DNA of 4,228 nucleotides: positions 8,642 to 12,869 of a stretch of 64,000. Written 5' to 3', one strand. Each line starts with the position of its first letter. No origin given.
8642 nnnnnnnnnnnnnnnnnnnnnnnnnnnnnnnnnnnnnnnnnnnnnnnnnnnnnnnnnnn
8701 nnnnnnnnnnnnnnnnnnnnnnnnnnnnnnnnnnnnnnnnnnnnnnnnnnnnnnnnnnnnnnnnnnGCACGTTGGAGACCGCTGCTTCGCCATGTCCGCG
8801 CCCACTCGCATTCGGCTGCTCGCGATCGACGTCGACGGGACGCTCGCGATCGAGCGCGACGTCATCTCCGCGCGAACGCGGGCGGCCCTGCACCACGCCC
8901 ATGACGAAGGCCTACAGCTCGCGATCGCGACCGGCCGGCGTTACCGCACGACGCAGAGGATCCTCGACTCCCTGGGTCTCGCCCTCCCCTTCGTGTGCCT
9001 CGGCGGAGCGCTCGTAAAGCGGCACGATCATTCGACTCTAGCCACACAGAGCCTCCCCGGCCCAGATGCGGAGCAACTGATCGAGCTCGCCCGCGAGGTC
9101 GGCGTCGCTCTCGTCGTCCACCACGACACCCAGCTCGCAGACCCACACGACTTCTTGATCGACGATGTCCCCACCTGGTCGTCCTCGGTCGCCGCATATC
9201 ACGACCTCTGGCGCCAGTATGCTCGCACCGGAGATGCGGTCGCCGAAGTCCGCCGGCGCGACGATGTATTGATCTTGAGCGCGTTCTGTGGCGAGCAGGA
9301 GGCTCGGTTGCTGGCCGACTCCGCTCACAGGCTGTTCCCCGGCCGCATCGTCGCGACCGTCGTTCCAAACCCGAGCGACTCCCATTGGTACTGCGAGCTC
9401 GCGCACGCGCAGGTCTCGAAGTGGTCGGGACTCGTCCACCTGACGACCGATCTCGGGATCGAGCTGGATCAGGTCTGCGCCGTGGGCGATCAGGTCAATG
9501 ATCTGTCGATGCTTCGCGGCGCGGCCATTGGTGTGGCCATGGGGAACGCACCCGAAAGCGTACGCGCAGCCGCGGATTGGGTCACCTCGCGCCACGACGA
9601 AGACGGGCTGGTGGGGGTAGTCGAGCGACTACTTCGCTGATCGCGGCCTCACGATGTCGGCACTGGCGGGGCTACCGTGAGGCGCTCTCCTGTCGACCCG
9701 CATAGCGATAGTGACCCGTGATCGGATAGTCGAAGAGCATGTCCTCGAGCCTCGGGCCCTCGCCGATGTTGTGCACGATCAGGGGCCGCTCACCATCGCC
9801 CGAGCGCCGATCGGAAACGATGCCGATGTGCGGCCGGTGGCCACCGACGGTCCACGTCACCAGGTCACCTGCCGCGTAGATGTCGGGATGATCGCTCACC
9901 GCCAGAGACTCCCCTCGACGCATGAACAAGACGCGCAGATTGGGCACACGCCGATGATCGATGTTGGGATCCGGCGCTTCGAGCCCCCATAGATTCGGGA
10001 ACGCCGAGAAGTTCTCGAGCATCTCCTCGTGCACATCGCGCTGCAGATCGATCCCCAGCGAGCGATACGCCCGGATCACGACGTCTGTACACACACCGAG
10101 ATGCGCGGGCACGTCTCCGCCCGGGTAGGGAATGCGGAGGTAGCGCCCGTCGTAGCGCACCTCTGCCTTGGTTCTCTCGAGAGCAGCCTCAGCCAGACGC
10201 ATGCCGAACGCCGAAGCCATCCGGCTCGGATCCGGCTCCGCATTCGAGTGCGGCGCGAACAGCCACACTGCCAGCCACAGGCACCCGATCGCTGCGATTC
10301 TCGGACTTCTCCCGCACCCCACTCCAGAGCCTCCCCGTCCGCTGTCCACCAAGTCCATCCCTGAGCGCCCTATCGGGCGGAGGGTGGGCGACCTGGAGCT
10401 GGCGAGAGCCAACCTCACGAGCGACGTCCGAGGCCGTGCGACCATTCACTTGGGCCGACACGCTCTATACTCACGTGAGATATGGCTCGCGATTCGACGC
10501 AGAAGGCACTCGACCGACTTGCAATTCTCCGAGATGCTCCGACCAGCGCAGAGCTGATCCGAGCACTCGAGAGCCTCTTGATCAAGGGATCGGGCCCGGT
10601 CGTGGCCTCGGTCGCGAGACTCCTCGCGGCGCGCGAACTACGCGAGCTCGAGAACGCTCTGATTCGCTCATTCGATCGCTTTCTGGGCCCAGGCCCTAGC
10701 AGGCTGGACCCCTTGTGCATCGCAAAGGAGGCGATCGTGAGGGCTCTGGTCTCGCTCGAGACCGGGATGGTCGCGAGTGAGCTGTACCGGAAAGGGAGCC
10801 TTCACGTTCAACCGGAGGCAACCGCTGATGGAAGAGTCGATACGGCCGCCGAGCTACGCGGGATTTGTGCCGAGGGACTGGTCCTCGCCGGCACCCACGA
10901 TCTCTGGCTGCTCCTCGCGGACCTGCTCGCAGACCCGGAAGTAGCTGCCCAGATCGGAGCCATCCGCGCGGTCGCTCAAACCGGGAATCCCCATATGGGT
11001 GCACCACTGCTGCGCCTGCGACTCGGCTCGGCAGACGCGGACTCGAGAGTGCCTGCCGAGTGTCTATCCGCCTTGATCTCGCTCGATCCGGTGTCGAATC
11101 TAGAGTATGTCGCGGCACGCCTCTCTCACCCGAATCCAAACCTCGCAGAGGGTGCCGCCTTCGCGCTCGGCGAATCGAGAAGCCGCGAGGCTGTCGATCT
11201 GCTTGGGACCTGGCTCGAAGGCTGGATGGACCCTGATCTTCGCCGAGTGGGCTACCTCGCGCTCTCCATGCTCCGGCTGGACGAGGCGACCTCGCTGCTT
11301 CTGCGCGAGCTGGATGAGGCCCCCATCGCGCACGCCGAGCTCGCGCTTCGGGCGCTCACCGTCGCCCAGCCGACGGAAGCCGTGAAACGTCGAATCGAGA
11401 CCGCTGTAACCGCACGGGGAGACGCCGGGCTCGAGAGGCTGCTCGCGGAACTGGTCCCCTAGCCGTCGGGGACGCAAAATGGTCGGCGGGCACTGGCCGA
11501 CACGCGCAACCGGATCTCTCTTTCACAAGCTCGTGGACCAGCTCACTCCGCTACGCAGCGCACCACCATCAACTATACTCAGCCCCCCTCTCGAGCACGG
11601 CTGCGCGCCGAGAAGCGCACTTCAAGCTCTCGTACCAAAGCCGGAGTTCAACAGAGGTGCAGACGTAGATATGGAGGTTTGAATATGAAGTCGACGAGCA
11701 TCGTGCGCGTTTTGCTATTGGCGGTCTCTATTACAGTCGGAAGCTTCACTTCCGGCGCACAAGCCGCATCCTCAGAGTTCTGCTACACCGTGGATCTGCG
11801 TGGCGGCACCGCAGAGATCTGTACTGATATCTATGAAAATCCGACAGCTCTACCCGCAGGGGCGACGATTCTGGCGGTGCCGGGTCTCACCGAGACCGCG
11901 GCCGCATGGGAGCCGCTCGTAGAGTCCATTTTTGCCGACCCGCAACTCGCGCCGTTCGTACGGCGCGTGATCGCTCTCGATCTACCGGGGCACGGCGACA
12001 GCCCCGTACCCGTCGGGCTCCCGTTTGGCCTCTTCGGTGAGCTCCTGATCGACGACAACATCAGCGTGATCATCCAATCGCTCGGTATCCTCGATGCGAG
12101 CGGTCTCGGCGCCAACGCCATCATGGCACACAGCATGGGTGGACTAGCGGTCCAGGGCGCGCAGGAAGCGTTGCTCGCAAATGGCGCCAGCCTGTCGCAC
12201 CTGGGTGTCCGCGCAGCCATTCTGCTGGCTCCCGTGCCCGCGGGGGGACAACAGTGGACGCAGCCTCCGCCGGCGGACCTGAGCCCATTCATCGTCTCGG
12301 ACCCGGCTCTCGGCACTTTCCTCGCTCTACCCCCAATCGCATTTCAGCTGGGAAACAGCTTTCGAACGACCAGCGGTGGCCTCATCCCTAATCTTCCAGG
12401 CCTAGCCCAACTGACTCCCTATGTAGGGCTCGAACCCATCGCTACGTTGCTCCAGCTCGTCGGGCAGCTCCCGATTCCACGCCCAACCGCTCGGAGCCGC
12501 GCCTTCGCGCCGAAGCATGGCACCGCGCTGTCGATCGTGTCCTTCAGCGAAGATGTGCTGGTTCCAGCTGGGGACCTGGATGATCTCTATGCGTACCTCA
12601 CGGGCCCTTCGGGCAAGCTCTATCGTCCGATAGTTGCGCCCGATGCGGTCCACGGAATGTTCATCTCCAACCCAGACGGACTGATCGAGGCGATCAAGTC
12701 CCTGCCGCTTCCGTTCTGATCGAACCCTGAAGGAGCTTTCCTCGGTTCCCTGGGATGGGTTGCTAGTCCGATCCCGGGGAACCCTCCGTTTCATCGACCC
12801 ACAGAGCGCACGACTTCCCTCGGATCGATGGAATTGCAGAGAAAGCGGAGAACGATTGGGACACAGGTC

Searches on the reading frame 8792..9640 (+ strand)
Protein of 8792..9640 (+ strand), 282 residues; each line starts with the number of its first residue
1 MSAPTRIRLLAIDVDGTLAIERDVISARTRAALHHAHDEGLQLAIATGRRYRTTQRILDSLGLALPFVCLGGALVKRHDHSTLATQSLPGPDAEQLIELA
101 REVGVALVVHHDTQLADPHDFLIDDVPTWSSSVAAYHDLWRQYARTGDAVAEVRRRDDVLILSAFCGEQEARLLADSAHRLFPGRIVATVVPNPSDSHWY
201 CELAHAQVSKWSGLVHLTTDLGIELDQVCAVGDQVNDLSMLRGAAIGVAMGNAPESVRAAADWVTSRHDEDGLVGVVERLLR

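Call 9: search_protein_families(library=pfam, proteins=[window:8792-9640:+], max_evalue=0.01)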
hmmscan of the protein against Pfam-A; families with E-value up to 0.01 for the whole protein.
window:8792-9640:+ (282 aa): 4 families
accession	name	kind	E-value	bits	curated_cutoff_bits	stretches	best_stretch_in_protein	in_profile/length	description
PF08282.18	Hydrolase_3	-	1.9e-46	159.3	20.9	1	10-274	1-252/255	haloacid dehalogenase-like hydrolase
PF05116.19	S6PP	-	8.3e-12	45.6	20.3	2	207-262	163-219/247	Sucrose-6F-phosphate phosphohydrolase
PF00702.32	Hydrolase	-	1.1e-10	42.7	26.4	2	27-105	101-169/191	haloacid dehalogenase-like hydrolase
PF13419.12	HAD_2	-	0.0017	18.9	23.8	0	30-67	85-122/178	Haloacid dehalogenase-like hydrolase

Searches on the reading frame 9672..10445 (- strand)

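Call 9: search_protein_families(library=pfam, proteins=[window:9672-10445:-], max_evalue=0.01)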
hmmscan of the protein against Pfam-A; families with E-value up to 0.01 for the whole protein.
window:9672-10445:- (257 aa): 1 family
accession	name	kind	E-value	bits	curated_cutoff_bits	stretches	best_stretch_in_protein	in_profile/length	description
PF06940.17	DUF1287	-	4.5e-65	218.8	25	1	86-248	2-163/163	Domain of unknown function (DUF1287)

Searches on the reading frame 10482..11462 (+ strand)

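Call 9: search_protein_families(library=pfam, proteins=[window:10482-11462:+], max_evalue=0.01)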
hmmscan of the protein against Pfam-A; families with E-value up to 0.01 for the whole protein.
window:10482-11462:+ (326 aa): 1 family
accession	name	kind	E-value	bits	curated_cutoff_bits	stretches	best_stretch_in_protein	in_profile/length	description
PF13646.12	HEAT_2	-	2e-08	34.9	27.7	1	210-281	4-75/88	HEAT repeats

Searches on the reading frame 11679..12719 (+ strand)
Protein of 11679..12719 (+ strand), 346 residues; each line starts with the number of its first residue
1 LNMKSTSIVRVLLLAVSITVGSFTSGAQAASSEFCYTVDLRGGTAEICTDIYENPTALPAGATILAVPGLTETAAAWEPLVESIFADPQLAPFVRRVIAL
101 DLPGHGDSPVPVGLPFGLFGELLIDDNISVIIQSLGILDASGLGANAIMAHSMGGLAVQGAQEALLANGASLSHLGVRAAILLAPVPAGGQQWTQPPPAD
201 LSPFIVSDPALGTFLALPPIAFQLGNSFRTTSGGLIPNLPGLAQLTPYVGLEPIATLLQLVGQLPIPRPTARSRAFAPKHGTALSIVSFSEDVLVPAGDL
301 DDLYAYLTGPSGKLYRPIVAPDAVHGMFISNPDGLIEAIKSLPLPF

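Call 9: search_protein_families(library=pfam, proteins=[window:11679-12719:+], max_evalue=0.01)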
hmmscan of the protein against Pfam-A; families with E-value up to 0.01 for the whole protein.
window:11679-12719:+ (346 aa): 3 families
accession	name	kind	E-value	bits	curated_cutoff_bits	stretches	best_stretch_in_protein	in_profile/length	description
PF12697.13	Abhydrolase_6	-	1.3e-11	46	26.3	1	64-338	1-217/217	Alpha/beta hydrolase family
PF00561.26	Abhydrolase_1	-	3.9e-09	37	25.8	1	63-156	2-81/245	alpha/beta hydrolase fold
PF12146.15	Hydrolase_4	-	0.0012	18.6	27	1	62-194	5-118/239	Serine aminopeptidase, S33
